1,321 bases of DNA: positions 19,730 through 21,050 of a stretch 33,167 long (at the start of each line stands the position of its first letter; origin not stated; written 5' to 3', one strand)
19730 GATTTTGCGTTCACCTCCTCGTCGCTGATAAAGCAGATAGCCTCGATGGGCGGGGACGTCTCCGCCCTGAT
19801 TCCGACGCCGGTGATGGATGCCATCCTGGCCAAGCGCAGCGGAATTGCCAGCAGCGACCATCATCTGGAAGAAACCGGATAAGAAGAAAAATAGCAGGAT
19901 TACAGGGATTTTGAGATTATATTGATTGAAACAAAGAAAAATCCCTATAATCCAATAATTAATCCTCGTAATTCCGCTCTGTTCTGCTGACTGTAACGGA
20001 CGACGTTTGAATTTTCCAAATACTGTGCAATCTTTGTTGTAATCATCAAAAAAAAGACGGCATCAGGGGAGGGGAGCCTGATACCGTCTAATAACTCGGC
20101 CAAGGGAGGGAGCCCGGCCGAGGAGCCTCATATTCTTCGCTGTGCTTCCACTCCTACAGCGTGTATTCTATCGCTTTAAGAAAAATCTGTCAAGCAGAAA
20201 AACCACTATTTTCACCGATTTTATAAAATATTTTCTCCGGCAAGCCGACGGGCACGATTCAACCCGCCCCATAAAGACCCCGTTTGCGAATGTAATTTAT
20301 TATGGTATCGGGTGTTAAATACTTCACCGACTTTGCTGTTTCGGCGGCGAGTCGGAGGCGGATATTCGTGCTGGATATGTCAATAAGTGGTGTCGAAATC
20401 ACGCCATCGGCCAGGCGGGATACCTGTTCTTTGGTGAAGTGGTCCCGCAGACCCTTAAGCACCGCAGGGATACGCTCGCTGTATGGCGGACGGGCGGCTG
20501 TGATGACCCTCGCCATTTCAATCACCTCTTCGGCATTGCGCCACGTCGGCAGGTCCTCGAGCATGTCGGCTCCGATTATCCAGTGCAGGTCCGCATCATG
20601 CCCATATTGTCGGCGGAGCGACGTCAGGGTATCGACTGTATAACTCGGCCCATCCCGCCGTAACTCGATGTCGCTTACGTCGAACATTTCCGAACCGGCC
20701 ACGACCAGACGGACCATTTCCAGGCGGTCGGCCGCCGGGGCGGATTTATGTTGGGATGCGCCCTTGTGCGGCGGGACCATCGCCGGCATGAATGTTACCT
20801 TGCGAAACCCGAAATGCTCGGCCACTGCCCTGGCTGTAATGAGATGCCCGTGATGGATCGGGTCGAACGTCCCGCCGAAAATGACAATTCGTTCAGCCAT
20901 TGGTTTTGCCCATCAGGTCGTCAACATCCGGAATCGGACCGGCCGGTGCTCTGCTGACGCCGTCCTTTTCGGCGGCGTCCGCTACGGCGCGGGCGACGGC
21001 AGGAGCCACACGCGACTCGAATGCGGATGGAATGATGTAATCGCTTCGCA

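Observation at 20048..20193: Promoter-to-terminator small RNA candidate with two CU-rich (anti-Shine-Dalgarno-like) loops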

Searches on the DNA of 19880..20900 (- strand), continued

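Call 60: search_rna_families(sources=[L096, L104, L122, L123, L128, L130, L133, L136, L144, L149, L158, L160, L169, L171, L172, L001, L004, L005, L006, L086], threshold=gathering)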
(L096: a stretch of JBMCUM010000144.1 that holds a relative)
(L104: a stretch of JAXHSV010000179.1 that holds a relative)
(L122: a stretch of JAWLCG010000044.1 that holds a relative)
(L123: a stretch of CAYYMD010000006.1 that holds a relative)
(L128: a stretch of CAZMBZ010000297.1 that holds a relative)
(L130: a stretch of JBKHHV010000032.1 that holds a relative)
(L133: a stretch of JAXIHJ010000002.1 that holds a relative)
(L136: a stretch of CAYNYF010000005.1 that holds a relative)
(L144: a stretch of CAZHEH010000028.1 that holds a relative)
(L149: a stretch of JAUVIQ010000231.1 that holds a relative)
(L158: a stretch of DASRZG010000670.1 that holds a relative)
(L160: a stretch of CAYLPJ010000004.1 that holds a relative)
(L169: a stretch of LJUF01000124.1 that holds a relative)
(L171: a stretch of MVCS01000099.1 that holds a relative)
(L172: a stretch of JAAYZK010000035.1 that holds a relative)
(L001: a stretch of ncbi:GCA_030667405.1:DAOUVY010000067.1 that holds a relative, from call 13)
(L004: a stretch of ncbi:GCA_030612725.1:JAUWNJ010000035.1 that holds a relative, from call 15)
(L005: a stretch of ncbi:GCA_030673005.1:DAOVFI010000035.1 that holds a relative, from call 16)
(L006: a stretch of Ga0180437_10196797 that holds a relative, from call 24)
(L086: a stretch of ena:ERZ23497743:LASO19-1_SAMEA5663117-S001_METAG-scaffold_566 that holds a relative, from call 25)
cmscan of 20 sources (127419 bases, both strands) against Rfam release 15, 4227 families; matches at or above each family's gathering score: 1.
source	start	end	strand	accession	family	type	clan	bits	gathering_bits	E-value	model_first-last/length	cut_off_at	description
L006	244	316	-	RF00005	tRNA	Gene; tRNA;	CL00001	56.9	29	2.5e-09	1-71/71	no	tRNA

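Call 67: search_with_rna_model(model_id=R1, source=window, filters=off, max_evalue=10)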
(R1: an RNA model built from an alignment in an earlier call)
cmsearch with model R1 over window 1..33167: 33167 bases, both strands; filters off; matches with E-value up to 10: 14.
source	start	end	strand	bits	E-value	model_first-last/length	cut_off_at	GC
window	20046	20134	-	108.5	2.2e-29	1-90/90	no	0.56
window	3224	3306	-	11.5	0.11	1-90/90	no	0.59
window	32314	32382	+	10.2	0.28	13-80/90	no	0.59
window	32287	32361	-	9.2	0.53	1-90/90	no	0.56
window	20055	20088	+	9.1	0.55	47-80/90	no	0.65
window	1622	1718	-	7.3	1.9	1-90/90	no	0.55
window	11317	11389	+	6.8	2.6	1-90/90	no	0.52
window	1629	1663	+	6.6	2.9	43-80/90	no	0.66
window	22437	22525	-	6.1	4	1-90/90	no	0.64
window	25797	25855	-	6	4.4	1-90/90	no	0.44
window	3179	3271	+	5.7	5.5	1-90/90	no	0.53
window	25858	25949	+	5.6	5.7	1-90/90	no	0.43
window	27563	27584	+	5.5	6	16-37/90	no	0.59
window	27669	27688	+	5.2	7.6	17-36/90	no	0.75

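Call 70: search_with_rna_model(model_id=R1, sources=[L213, L214], filters=off, max_evalue=1, show_alignments=2)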
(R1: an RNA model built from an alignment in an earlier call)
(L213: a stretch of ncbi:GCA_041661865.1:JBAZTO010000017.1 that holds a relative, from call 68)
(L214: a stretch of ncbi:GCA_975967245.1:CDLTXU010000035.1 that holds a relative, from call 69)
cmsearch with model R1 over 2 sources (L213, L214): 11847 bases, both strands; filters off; matches with E-value up to 1: 7.
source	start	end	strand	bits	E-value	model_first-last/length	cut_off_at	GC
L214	3806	3895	+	105.7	5.1e-29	1-90/90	no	0.64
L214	3151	3171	-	10.8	0.066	54-74/90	no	0.81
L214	3843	3928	-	9.4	0.16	1-90/90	no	0.69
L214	1831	1854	-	8.4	0.31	15-38/90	no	0.75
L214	2050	2066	+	7.9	0.45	56-72/90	no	0.76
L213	4717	4781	+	7.6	0.55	1-90/90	no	0.62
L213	4289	4394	-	6.7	0.96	1-90/90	no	0.6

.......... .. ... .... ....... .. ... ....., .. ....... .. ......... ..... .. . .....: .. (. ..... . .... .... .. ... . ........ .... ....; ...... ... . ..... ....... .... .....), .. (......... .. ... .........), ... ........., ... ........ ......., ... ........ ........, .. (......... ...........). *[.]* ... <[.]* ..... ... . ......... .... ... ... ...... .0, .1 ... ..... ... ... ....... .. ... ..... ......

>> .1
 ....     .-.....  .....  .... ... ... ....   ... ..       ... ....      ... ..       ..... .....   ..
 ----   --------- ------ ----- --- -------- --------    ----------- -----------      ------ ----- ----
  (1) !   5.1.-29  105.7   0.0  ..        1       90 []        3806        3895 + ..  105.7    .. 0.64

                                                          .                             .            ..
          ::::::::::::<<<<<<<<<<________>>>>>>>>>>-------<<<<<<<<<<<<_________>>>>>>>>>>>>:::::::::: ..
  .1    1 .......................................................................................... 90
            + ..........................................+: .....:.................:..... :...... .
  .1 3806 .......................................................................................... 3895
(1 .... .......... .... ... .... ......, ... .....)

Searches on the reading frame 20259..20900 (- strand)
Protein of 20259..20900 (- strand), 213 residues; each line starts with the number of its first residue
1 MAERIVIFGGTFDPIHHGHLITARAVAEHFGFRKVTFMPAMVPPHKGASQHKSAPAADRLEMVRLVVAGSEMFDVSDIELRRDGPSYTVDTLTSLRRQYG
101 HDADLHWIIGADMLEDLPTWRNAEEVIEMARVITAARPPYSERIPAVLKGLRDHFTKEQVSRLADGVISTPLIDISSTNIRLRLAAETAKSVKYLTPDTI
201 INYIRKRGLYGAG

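Call 9: search_protein_families(library=pfam, proteins=[window:20259-20900:-])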
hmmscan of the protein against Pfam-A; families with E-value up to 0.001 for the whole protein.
window:20259-20900:- (213 aa): 1 family
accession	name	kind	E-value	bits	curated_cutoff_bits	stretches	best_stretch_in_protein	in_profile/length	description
PF01467.32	CTP_transf_like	-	1.8e-24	86.9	21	1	7-182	1-132/133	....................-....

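Call 11: find_encoding_contigs(protein=window:20259-20900:-, flank=3000, max_places=10)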
Protein window:20259-20900:- (213 aa): no gene with exactly this product is on record in the collection.

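Call 12: find_homologous_proteins(query=window:20259-20900:-)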
Query window:20259-20900:- (213 aa): 7577 proteins with E <= 0.001 among 8000 candidates; the best 120 are listed.
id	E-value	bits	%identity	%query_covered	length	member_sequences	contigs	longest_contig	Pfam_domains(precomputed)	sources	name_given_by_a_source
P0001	2.6e-126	437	93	100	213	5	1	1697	PF01467.33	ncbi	-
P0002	7.5e-126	436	92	100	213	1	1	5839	PF01467.33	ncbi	-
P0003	2.2e-113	395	82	100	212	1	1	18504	PF01467.33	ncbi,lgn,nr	ncbi:MAG: nicotinate-nucleotide adenylyltransferase [Planctomycetota bacterium]|nr:nicotinate-nucleo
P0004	1.1e-109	383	80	100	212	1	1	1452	PF01467.33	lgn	-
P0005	6.1e-109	381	82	100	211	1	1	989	PF01467.33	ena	-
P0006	3.6e-108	378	80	100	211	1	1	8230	PF01467.33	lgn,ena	-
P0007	1.6e-103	363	78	100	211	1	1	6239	PF01467.33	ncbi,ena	-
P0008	3.4e-103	362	78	99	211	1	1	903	PF01467.33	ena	-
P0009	1.1e-99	350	76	99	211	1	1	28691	PF01467.33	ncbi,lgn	-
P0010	5.4e-99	348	76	99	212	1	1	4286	PF01467.33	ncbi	-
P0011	1.0e-95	337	76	94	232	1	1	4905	PF01467.33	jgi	jgi:nicotinate-nucleotide adenylyltransferase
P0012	9.5e-87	308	67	100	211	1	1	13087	PF01467.33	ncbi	-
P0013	6.9e-80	286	62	99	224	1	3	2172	PF01467.33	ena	-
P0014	4.3e-79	283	61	100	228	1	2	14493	PF01467.33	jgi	-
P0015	1.6e-78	281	60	99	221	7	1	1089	PF01467.33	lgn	-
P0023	1.5e-75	271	58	100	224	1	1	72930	PF01467.33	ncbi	-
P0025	2.6e-75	271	61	99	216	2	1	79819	PF01467.33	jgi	-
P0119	3.9e-60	221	49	99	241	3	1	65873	PF01467.33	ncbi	ncbi:MAG: nicotinate-nucleotide adenylyltransferase [Phycisphaerae bacterium]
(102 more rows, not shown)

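Call 13: find_encoding_contigs(protein=P0002, flank=2500, max_places=3)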
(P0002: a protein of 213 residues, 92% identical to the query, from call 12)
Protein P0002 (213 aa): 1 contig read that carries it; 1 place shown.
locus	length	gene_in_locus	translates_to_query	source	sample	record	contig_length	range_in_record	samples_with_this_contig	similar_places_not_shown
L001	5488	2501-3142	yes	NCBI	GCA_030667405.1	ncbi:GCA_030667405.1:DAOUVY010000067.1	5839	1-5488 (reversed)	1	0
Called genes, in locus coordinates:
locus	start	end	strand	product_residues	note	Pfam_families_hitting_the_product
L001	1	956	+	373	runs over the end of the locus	PF00383:dCMP_cyt_deam_1, PF14437:MafB19-deam, PF01872:RibD_C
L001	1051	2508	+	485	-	PF00390:malic, PF03949:Malic_M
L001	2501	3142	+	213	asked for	PF01467:CTP_transf_like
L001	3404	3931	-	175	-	PF01467:CTP_transf_like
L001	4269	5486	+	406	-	?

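Call 14: find_encoding_contigs(protein=P0003, flank=2500, max_places=3)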
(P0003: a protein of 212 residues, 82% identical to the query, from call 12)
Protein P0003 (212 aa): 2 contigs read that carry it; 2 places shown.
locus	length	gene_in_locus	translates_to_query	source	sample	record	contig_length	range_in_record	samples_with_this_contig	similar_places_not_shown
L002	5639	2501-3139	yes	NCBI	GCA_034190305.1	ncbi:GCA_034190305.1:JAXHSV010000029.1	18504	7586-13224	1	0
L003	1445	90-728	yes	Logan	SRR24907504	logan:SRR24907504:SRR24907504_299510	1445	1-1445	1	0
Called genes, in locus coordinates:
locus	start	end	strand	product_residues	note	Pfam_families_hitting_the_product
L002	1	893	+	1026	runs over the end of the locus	PF17132:Glyco_hydro_106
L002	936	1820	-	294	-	PF17827:PrmC_N, PF03602:Cons_hypoth95 (weak), PF06325:PrmA, PF01170:UPF0020, PF05175:MTS, PF12847:Methyltransf_18 (weak), PF13847:Methyltransf_31, PF13649:Methyltransf_25, +2 more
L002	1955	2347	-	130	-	-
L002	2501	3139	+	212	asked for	PF01467:CTP_transf_like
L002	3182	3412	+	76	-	-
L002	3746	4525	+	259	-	PF07963:N_methyl (weak), PF07596:SBP_bac_10 (faint)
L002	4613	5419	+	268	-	-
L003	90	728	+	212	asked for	PF01467:CTP_transf_like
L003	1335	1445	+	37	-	?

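Call 15: find_encoding_contigs(protein=P0009, flank=2500, max_places=3)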
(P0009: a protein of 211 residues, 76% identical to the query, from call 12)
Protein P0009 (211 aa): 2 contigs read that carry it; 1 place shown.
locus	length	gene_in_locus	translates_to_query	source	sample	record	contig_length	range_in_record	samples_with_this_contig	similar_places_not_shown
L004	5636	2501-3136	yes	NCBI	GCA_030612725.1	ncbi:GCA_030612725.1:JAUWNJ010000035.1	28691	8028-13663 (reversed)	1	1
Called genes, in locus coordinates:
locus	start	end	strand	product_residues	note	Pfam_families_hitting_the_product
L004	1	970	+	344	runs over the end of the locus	PF01408:GFO_IDH_MocA, PF02894:GFO_IDH_MocA_C, PF22725:GFO_IDH_MocA_C3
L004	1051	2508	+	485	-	PF00390:malic, PF03949:Malic_M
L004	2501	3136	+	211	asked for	PF01467:CTP_transf_like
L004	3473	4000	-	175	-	PF01467:CTP_transf_like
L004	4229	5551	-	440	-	PF07690:MFS_1 (weak), PF12832:MFS_1_like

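Call 16: find_encoding_contigs(protein=P0012, flank=2500, max_places=3)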
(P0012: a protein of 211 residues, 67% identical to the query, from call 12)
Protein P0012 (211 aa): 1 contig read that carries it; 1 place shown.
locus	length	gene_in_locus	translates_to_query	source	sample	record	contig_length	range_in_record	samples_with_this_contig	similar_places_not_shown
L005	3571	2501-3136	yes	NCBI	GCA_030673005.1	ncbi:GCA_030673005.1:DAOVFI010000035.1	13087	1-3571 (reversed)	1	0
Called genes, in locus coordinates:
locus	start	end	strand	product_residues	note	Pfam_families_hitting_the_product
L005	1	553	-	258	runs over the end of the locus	PF01557:FAA_hydrolase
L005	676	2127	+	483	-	PF13291:ACT_4 (weak), PF00390:malic, PF03949:Malic_M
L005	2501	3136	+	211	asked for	PF01467:CTP_transf_like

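Call 24: find_related_loci(query=A1, collection=metagenome_contigs, flank=1500)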
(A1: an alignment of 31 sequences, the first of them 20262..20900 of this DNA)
Query A1 (213 aa) in metagenome_contigs; peptide patterns used: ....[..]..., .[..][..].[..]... (x = any residue, [..] = any of these).
600 stretches matched a pattern (row limit reached: there are more); 591 encode a relative of the query (tblastn E <= 1e-3); the best 80 are kept; 80 distinct loci.
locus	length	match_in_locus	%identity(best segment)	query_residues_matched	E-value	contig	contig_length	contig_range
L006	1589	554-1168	49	1-210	4e-70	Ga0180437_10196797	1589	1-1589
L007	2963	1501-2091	46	5-210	3e-48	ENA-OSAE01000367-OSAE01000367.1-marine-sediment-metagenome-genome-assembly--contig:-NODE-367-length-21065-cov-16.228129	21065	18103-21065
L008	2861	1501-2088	44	3-210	3e-46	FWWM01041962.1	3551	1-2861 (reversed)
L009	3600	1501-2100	41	4-210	8e-46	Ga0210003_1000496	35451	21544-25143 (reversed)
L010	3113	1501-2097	44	2-211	2e-45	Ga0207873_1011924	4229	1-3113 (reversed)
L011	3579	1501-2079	41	2-213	8e-46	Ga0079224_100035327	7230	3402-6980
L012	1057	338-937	42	1-210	3e-48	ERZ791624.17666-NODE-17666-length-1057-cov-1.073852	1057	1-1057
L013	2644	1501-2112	40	1-210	8e-45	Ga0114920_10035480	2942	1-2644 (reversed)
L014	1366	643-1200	40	4-210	2e-46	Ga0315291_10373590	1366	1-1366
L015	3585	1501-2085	42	4-210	4e-44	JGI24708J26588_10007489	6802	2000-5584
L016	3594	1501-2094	38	3-210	6e-44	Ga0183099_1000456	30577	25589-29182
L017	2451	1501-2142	39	4-212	4e-43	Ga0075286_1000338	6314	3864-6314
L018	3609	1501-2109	38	1-210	4e-43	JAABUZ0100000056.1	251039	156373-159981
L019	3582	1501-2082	39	2-210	5e-43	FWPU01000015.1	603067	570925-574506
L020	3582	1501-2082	42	2-212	4e-43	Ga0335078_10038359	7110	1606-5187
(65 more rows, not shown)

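Call 25: find_encoding_contigs(protein=P0006, flank=2500, max_places=3)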
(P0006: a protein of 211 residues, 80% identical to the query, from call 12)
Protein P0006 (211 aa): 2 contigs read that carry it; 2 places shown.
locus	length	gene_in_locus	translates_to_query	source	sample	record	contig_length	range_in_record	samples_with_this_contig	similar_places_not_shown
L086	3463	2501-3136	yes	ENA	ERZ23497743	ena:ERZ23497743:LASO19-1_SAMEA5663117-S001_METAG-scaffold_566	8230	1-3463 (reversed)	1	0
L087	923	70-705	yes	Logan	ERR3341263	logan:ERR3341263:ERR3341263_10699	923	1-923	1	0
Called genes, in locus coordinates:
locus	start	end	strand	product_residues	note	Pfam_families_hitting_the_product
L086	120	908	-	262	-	PF01557:FAA_hydrolase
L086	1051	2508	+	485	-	PF13291:ACT_4 (faint), PF00390:malic, PF03949:Malic_M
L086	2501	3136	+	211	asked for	PF01467:CTP_transf_like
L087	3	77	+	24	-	?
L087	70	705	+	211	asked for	PF01467:CTP_transf_like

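Call 26: find_encoding_contigs(protein=P0007, flank=2500, max_places=3)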
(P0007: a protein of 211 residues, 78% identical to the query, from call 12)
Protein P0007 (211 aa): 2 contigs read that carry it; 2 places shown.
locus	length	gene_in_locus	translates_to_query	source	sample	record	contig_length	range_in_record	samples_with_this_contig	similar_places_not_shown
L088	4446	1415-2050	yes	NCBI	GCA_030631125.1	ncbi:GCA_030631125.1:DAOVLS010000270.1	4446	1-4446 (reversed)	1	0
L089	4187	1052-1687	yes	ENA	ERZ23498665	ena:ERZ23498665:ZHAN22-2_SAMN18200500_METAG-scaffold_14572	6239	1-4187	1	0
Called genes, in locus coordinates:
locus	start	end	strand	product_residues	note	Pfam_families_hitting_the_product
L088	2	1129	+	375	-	?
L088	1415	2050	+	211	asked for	PF01467:CTP_transf_like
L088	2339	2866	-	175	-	PF01467:CTP_transf_like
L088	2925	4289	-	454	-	PF12832:MFS_1_like, PF07690:MFS_1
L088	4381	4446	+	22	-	?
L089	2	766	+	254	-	?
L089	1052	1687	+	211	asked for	PF01467:CTP_transf_like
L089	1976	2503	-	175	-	PF01467:CTP_transf_like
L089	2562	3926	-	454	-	PF07690:MFS_1, PF12832:MFS_1_like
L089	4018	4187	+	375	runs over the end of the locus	PF00282:Pyridoxal_deC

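Call 27: find_encoding_contigs(protein=P0010, flank=2500, max_places=3)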
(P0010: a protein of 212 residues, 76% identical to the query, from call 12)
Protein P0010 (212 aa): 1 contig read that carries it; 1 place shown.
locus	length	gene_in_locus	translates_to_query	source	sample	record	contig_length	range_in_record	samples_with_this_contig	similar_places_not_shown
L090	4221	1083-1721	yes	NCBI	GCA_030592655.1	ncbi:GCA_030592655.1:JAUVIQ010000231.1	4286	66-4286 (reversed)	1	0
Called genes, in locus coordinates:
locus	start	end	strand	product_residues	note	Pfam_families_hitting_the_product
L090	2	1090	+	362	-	?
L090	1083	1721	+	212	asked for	PF01467:CTP_transf_like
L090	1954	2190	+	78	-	-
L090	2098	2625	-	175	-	PF01467:CTP_transf_like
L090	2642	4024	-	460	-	PF12832:MFS_1_like, PF07690:MFS_1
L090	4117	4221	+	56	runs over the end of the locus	?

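Call 28: find_encoding_contigs(protein=P0014, flank=2500, max_places=3)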
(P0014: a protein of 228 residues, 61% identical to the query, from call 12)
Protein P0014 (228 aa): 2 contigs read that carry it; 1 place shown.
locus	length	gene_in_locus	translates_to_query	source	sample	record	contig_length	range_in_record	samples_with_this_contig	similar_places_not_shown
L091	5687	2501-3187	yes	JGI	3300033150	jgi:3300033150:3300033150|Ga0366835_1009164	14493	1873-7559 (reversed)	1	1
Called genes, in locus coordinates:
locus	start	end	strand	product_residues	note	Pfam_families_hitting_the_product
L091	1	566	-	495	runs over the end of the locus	PF00884:Sulfatase, PF01663:Phosphodiest, PF16347:SGSH_C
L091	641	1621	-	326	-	PF13616:Rotamase_3 (weak), PF13145:Rotamase_2, PF00639:Rotamase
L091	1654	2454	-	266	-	PF01557:FAA_hydrolase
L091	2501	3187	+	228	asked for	PF01467:CTP_transf_like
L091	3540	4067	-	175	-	PF01467:CTP_transf_like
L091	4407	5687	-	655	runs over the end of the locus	-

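Call 29: find_encoding_contigs(protein=P0025, flank=2500, max_places=3)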
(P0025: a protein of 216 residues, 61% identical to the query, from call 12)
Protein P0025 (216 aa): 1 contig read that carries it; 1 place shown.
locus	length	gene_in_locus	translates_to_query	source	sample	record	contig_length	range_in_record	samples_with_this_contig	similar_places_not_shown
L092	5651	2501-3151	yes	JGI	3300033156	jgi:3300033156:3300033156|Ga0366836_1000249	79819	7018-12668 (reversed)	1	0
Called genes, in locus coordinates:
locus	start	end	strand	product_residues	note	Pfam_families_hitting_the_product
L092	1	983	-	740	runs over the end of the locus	PF03176:MMPL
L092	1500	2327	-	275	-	PF01557:FAA_hydrolase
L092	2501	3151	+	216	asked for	PF01467:CTP_transf_like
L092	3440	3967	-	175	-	PF01467:CTP_transf_like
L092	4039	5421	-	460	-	PF07690:MFS_1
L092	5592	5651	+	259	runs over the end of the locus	PF08220:HTH_DeoR, PF08279:HTH_11 (weak), PF19187:HTH_PafC (weak), PF00455:DeoRC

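Call 68: find_encoding_contigs(protein=P0119, flank=3000, max_places=2)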
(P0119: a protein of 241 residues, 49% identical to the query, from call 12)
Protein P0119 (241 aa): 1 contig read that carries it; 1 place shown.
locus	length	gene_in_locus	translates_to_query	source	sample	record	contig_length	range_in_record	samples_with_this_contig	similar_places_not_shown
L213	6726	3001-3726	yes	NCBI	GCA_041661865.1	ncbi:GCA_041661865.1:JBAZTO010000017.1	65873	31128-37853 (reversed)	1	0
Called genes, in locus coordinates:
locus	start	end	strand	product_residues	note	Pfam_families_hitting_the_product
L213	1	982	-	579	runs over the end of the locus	PF05524:PEP-utilisers_N, PF00391:PEP-utilizers, PF02896:PEP-utilizers_C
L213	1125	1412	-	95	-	PF00381:PTS-HPr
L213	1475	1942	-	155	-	PF00359:PTS_EIIA_2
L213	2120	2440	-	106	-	PF02482:Ribosomal_S30AE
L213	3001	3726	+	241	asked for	PF01467:CTP_transf_like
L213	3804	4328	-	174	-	PF01467:CTP_transf_like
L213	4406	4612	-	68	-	-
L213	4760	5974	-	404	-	PF01676:Metalloenzyme, PF10143:PhosphMutase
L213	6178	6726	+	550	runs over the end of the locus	PF01590:GAF, PF13185:GAF_2, PF13492:GAF_3, PF00072:Response_reg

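Call 69: find_encoding_contigs(protein=P0023, flank=3000, max_places=2)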
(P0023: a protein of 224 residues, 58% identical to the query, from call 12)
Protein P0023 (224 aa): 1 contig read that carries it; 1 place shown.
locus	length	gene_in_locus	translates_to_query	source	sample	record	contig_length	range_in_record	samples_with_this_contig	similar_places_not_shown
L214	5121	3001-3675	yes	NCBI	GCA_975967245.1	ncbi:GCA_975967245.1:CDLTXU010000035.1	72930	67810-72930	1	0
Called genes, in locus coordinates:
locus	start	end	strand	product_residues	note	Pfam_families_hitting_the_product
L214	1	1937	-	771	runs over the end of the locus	PF03176:MMPL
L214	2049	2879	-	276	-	PF01557:FAA_hydrolase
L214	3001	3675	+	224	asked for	PF01467:CTP_transf_like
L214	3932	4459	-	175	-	PF01467:CTP_transf_like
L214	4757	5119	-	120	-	?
